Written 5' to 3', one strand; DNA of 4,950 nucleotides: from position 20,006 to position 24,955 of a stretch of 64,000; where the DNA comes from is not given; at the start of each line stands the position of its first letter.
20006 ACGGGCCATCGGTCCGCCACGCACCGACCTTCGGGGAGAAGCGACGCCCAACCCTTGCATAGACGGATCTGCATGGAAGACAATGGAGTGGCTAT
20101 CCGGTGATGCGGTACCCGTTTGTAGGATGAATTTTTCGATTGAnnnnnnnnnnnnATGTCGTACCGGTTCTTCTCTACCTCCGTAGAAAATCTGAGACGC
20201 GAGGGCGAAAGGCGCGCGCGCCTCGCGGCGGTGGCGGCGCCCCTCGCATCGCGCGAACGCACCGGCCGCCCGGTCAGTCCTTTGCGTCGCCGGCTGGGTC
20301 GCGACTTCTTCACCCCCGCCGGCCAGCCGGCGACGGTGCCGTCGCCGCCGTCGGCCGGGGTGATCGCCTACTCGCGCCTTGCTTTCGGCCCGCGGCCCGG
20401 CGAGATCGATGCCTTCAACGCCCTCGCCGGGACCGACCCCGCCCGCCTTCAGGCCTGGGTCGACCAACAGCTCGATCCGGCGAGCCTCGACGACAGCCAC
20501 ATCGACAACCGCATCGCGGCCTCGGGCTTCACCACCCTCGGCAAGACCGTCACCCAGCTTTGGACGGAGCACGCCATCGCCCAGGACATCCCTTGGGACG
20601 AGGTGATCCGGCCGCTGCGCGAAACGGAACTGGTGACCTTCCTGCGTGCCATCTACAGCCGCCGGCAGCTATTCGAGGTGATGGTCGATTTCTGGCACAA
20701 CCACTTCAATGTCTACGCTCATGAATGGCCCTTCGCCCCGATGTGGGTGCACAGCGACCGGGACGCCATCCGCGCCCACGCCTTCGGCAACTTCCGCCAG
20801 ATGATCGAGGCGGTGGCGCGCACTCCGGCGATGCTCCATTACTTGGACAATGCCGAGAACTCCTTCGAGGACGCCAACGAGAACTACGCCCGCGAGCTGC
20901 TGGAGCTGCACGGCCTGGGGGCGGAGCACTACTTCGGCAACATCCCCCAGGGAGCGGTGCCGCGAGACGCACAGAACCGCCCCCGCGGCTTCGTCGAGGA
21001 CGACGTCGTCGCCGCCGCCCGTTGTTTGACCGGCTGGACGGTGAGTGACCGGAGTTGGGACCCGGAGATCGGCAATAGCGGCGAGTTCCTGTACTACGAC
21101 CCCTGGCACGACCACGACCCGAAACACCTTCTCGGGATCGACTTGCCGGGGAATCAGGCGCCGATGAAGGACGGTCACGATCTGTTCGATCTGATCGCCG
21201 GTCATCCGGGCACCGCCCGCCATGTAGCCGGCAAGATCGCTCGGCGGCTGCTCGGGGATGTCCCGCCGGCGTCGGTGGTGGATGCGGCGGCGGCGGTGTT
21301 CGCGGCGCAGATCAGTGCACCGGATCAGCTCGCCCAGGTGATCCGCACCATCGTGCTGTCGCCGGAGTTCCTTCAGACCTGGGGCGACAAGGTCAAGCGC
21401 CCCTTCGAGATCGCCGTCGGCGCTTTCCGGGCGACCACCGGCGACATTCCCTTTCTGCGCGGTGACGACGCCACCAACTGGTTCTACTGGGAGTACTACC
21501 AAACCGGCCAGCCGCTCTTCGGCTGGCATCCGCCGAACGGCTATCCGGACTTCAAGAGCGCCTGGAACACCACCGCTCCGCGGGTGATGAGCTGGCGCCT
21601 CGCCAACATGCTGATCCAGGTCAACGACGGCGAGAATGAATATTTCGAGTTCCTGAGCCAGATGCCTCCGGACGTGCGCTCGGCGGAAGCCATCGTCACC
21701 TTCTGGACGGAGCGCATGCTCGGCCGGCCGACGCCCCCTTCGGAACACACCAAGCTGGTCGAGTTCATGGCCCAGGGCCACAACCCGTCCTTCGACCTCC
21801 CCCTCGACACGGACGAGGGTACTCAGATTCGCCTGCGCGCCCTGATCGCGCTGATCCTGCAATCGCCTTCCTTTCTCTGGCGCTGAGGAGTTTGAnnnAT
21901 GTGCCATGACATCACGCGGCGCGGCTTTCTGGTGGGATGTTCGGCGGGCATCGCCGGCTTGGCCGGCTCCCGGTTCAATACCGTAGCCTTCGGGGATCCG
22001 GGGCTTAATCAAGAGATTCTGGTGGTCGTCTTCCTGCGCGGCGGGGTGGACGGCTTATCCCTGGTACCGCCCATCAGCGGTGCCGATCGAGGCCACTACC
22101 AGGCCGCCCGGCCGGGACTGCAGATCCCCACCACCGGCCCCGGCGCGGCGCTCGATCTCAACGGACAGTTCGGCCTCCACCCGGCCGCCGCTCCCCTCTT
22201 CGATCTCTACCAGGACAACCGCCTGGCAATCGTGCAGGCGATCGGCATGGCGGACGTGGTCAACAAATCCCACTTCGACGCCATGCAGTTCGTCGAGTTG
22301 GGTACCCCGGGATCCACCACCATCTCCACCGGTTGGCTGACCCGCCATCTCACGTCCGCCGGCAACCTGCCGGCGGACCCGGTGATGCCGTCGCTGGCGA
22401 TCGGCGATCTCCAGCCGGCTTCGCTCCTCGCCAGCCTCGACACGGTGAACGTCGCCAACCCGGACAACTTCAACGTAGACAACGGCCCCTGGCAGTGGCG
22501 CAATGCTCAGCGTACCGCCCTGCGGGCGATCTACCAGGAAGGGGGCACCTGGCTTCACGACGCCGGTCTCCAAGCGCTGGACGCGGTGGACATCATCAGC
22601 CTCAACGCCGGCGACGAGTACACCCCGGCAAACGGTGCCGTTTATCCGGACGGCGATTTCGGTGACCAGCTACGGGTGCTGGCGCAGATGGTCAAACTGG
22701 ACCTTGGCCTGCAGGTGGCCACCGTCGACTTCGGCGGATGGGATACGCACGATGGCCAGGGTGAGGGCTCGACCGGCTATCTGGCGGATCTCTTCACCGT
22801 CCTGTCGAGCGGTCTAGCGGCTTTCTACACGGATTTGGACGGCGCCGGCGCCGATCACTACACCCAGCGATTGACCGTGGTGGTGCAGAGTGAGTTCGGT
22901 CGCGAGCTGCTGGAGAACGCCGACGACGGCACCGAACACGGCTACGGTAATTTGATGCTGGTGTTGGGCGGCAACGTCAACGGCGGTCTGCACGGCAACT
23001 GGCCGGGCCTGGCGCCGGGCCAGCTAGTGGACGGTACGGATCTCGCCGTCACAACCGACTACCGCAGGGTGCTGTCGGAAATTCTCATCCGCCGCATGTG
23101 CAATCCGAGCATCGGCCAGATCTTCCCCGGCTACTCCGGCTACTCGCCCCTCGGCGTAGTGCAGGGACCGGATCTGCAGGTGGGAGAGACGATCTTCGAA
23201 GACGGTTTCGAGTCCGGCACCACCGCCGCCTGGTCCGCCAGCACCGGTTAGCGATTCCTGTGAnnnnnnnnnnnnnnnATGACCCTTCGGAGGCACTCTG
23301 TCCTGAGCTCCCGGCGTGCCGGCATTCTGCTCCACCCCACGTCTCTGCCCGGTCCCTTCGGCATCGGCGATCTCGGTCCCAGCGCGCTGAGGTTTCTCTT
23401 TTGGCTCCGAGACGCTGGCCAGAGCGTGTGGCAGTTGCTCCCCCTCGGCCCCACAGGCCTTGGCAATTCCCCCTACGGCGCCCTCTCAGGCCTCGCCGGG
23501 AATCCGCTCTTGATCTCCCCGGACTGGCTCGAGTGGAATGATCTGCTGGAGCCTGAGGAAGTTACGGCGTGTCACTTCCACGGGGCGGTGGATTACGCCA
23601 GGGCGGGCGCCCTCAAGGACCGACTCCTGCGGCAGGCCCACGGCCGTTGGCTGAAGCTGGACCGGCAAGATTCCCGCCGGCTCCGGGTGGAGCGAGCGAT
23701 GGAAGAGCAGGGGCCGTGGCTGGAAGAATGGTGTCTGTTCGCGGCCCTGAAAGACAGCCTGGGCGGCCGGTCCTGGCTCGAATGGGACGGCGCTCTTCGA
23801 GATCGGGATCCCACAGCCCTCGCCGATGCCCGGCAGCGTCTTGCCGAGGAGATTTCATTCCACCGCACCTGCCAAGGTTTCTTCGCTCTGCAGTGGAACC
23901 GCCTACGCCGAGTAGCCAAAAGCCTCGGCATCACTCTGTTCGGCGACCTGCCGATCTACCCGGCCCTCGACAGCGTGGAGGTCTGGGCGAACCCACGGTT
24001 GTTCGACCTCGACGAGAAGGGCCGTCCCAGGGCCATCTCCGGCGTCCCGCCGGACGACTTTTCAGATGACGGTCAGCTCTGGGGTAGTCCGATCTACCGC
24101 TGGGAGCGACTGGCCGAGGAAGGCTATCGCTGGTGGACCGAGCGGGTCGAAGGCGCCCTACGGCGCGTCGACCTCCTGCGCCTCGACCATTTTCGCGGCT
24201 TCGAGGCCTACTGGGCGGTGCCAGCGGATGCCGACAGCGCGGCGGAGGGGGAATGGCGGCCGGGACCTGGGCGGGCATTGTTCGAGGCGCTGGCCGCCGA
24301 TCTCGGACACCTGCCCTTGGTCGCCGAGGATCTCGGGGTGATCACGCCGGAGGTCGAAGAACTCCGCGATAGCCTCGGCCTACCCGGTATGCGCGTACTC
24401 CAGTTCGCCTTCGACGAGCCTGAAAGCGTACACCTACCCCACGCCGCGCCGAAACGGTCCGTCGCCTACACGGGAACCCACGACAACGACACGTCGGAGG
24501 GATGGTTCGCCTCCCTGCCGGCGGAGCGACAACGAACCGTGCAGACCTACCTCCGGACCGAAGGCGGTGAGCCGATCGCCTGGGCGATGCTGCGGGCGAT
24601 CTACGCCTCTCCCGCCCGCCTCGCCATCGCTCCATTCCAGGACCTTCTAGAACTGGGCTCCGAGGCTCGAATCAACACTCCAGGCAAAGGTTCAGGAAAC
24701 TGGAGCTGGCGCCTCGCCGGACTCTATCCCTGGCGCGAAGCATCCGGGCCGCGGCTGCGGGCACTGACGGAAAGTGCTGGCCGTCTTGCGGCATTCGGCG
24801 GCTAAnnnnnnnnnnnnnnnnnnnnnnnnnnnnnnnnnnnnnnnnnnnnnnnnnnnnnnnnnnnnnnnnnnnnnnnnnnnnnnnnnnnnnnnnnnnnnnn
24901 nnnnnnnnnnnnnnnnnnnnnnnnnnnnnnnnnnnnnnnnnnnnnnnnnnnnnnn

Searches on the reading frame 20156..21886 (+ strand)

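Call 5: search_protein_families(library=pfam, proteins=[window:20156-21886:+])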
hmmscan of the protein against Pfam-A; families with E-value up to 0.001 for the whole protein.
window:20156-21886:+ (576 aa): 1 family
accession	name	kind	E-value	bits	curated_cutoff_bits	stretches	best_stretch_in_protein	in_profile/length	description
PF08811.16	DUF1800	-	7.3e-107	358.6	26.1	1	71-575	2-419/419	Protein of unknown function (DUF1800)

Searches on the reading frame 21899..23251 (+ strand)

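Call 72: search_protein_families(library=pfam, proteins=[window:21899-23251:+], max_evalue=0.00001)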
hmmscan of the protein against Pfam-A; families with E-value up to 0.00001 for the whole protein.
window:21899-23251:+ (450 aa): 1 family
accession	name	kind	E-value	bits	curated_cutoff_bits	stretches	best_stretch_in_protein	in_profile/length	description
PF07394.17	DUF1501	-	1.1e-24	87.7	27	1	41-388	4-365/390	Protein of unknown function (DUF1501)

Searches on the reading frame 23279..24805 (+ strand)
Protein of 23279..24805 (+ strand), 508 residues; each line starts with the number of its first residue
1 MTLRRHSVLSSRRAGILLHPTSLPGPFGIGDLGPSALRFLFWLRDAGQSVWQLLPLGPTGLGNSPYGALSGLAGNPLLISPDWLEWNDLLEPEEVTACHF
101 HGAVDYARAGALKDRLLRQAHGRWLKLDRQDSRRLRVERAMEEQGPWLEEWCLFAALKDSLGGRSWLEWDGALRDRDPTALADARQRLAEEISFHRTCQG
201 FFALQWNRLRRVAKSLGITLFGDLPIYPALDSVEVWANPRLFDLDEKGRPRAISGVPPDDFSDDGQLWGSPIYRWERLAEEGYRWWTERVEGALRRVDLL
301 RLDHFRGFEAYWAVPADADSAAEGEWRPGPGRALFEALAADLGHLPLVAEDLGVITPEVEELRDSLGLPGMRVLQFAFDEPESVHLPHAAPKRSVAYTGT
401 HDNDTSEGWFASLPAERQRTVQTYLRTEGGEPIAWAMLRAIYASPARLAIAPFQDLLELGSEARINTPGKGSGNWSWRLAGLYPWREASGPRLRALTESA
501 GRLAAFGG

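Call 72: search_protein_families(library=pfam, proteins=[window:23279-24805:+], max_evalue=0.00001)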
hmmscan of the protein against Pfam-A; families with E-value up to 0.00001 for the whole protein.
window:23279-24805:+ (508 aa): 1 family
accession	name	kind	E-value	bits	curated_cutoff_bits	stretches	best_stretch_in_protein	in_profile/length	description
PF02446.23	Glyco_hydro_77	-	6.2e-159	530.2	25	1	18-480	1-460/465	4-alpha-glucanotransferase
